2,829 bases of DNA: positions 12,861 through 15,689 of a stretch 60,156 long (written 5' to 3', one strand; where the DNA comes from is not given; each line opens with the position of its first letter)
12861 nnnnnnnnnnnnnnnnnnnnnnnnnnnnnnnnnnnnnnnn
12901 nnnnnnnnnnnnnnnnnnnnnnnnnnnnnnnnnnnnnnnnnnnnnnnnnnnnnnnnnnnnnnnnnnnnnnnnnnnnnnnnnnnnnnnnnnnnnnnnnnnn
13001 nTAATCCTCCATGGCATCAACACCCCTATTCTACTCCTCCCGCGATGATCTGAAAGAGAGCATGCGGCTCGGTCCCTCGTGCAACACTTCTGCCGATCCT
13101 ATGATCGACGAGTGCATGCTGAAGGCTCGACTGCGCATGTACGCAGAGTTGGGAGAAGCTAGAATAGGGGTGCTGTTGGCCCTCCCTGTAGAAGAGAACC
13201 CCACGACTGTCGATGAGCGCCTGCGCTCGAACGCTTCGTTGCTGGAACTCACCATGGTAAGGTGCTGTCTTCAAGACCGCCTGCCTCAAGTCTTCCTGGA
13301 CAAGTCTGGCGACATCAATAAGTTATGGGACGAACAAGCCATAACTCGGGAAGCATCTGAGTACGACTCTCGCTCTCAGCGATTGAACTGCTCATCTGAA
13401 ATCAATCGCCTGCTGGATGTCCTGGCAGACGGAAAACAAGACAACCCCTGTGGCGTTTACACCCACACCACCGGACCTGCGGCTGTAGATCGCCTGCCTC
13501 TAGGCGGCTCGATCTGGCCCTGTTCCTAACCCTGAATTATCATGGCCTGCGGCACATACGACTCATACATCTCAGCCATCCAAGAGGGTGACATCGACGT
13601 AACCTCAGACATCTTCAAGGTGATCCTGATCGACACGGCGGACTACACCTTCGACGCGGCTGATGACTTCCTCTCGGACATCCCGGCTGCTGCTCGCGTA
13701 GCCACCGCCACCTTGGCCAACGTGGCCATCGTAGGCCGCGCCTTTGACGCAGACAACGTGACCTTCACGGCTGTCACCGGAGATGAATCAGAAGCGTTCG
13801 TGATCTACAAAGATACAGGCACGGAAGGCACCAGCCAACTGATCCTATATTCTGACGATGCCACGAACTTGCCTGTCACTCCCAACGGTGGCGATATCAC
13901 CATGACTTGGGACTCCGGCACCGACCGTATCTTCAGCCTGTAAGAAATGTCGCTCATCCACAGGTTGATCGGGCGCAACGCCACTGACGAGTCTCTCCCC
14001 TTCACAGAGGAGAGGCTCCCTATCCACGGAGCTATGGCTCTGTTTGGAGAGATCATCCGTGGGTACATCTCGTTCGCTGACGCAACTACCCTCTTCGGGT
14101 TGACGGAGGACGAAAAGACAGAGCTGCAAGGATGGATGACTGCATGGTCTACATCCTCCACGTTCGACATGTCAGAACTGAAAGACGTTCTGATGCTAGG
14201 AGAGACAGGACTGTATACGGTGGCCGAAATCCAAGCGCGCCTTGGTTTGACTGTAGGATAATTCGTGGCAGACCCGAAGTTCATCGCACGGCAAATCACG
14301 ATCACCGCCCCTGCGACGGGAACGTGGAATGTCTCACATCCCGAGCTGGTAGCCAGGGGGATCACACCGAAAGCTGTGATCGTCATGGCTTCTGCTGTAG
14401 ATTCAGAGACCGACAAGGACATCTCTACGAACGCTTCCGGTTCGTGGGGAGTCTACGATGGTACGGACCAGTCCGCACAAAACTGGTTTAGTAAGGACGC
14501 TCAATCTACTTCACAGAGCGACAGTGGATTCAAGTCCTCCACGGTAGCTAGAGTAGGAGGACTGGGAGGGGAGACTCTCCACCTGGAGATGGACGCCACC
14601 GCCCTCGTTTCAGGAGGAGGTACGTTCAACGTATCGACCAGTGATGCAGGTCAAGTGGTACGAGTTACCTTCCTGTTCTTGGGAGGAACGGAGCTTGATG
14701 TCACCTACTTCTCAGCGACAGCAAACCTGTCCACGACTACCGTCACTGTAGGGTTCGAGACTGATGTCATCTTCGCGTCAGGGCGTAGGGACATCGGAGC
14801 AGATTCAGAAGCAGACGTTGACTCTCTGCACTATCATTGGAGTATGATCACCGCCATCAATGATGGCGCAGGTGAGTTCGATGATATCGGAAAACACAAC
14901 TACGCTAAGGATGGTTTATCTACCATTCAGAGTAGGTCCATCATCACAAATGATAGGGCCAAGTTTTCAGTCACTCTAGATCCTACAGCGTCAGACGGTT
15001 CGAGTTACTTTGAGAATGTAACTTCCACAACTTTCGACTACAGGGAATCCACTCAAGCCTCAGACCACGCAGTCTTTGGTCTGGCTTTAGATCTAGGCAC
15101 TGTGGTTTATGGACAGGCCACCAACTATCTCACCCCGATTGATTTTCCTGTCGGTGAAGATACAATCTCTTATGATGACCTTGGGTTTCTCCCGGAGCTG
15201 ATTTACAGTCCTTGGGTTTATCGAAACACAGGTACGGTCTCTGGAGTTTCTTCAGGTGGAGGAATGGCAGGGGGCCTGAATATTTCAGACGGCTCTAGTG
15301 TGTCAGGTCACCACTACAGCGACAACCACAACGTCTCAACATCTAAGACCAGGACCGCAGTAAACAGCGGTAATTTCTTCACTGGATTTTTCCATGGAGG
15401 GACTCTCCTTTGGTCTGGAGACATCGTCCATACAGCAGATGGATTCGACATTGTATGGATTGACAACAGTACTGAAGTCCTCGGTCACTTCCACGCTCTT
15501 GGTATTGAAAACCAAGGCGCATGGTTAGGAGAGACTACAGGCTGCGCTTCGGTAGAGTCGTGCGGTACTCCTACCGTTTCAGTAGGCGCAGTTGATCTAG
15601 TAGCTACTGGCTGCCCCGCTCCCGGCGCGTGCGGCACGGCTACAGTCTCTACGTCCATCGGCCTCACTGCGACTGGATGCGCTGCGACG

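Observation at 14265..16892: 875-aa virion-module protein built around 12 tandem 23-aa double-cysteine repeats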

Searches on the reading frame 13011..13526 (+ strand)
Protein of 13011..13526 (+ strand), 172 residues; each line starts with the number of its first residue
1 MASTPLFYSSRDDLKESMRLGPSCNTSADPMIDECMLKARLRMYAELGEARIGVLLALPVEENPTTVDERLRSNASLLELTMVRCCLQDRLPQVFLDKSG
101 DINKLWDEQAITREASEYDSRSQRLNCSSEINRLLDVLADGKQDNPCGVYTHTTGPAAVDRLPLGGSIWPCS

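Call 7: search_protein_families(library=pfam, proteins=[window:13011-13526:+], max_evalue=0.01)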
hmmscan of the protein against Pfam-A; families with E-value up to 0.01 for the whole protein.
window:13011-13526:+ (172 aa): 0 families

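Call 8: search_protein_families(library=phrogs, proteins=[window:13011-13526:+], max_evalue=0.01)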
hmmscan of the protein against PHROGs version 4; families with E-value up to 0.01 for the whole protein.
window:13011-13526:+ (172 aa): 0 families

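Call 51: search_protein_families(library=pfam, proteins=[window:13011-13526:+], max_evalue=5)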
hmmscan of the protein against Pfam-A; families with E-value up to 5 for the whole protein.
window:13011-13526:+ (172 aa): 1 family
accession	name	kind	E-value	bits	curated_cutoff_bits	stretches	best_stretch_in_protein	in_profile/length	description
PF00743.25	FMO-like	-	0.16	10.8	22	1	79-117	13-51/532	Flavin-binding monooxygenase-like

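Call 82: search_solved_structures(query=A7, max_evalue=10, show_alignments=1)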
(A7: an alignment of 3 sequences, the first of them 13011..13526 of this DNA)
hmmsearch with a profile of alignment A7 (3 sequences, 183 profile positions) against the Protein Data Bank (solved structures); distinct sequences matched with E-value up to 10: 1.
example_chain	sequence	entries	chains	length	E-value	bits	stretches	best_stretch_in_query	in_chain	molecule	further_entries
6ddn_A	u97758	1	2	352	1.2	12.1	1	95-156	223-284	Probable sulfate-binding lipoprotein SubI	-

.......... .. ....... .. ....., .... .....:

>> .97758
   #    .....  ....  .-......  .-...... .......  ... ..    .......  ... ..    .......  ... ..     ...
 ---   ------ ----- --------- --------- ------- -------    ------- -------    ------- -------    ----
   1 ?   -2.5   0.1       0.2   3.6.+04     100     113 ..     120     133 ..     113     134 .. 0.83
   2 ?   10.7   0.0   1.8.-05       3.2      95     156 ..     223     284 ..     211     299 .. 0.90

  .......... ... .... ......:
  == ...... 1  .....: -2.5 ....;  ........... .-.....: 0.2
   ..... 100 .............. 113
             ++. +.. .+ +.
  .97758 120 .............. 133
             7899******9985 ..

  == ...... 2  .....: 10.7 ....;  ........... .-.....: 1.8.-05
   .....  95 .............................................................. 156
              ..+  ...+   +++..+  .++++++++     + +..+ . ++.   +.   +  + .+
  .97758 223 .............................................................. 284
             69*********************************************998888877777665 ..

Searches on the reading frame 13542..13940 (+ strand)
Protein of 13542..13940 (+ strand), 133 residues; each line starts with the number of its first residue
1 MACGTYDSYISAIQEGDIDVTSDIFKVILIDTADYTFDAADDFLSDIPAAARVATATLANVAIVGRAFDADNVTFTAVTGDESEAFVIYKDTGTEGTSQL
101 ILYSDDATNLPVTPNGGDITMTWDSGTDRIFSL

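Call 7: search_protein_families(library=pfam, proteins=[window:13542-13940:+], max_evalue=0.01)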
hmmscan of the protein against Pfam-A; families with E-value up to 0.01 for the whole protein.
window:13542-13940:+ (133 aa): 0 families

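Call 8: search_protein_families(library=phrogs, proteins=[window:13542-13940:+], max_evalue=0.01)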
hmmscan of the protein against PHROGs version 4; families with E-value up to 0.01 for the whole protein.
window:13542-13940:+ (133 aa): 1 family
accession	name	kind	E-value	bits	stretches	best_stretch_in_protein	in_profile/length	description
phrog_644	-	unknown function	3.1e-35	122.5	1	1-132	4-143/174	-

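Call 51: search_protein_families(library=pfam, proteins=[window:13542-13940:+], max_evalue=5)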
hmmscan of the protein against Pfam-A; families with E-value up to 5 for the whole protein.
window:13542-13940:+ (133 aa): 0 families

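Call 81: search_solved_structures(query=A6, max_evalue=10, show_alignments=1)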
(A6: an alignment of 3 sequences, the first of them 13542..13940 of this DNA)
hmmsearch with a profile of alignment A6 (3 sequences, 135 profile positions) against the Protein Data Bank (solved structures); distinct sequences matched with E-value up to 10: 2.
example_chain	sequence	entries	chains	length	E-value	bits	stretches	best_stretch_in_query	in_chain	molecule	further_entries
9d93_Ra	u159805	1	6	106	3.2e-21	79.2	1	29-126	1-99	Tail wing arm, gp31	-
6dcd_A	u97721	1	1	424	0.84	13.1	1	77-127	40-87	Cytochrome P450 150A6 Cyp150A6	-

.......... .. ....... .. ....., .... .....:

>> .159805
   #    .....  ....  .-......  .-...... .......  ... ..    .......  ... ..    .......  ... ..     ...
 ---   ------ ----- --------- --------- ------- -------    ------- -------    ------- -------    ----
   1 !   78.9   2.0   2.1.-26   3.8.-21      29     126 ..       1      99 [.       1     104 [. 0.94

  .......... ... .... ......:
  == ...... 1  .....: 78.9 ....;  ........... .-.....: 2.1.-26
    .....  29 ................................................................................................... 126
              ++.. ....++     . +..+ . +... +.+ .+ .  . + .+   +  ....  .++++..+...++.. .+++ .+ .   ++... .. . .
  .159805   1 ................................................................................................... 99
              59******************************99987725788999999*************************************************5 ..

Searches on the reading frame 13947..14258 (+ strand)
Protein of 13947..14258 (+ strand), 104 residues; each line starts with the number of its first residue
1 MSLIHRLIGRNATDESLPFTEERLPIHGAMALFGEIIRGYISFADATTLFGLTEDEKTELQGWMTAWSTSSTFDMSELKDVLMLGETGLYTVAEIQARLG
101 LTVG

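Call 7: search_protein_families(library=pfam, proteins=[window:13947-14258:+], max_evalue=0.01)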
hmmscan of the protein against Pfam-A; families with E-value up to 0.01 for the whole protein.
window:13947-14258:+ (104 aa): 0 families

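Call 8: search_protein_families(library=phrogs, proteins=[window:13947-14258:+], max_evalue=0.01)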
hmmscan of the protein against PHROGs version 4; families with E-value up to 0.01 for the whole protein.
window:13947-14258:+ (104 aa): 0 families

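Call 51: search_protein_families(library=pfam, proteins=[window:13947-14258:+], max_evalue=5)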
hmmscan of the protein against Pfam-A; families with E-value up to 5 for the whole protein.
window:13947-14258:+ (104 aa): 0 families

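Call 122: search_solved_structures(query=window:13947-14258:+, max_evalue=5)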
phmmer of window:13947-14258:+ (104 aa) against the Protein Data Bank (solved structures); distinct sequences matched with E-value up to 5: 0.

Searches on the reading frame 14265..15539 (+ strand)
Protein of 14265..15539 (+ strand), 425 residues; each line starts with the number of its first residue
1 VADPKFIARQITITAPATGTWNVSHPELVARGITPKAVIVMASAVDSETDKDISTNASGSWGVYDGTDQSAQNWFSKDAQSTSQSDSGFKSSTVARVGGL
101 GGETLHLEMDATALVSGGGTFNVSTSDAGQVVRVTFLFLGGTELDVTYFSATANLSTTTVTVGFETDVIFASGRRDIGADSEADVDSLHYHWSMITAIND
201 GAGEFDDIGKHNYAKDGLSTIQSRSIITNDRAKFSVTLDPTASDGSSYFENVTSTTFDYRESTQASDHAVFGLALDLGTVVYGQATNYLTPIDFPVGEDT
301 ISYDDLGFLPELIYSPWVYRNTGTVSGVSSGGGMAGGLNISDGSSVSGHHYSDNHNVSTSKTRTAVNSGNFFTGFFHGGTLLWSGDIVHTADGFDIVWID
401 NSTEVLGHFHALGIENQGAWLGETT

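Call 14: find_homologous_proteins(query=window:14265-15536:+, max_evalue=0.01)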
Query seq(424 aa): 8000 candidates shared short words with the query, none scored E <= 0.01.

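Call 20: search_protein_families(library=pfam, proteins=[window:14265-15539:+], max_evalue=10)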
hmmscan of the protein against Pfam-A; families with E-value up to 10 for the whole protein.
window:14265-15539:+ (425 aa): 1 family
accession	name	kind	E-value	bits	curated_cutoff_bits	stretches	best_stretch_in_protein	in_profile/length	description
PF17957.7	Big_7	-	2.2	9.4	24.1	1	120-160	21-57/70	Bacterial Ig domain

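Call 95: search_solved_structures(query=A8, max_evalue=10, show_alignments=2)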
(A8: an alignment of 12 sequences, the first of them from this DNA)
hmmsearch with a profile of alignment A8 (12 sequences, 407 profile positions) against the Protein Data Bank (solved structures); distinct sequences matched with E-value up to 10: 1.
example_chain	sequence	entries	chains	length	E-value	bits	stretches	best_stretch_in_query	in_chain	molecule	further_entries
6tys_L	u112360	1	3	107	0.26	13.3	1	292-343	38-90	5B3 antibody light chain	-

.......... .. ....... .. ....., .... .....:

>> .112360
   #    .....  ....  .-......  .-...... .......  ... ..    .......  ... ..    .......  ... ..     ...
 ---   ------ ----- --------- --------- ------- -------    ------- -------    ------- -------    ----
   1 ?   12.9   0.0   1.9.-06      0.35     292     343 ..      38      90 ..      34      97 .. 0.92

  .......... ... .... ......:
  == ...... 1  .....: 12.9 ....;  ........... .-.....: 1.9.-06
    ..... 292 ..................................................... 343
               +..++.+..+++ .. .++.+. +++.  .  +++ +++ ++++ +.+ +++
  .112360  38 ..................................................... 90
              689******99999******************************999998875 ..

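Call 96: search_protein_families(library=pfam, alignment_id=A8, max_evalue=0.1)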
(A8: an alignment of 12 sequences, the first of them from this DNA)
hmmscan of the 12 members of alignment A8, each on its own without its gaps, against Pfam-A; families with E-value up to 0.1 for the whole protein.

A. member 1, seq(420 aa): 0 families

B. families by the number of members that match (of 12 scanned): 1 family
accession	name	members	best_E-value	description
PF24146.1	K1-lyase_C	1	0.033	K1 capsule-specific polysaccharide lyase, C-terminal domain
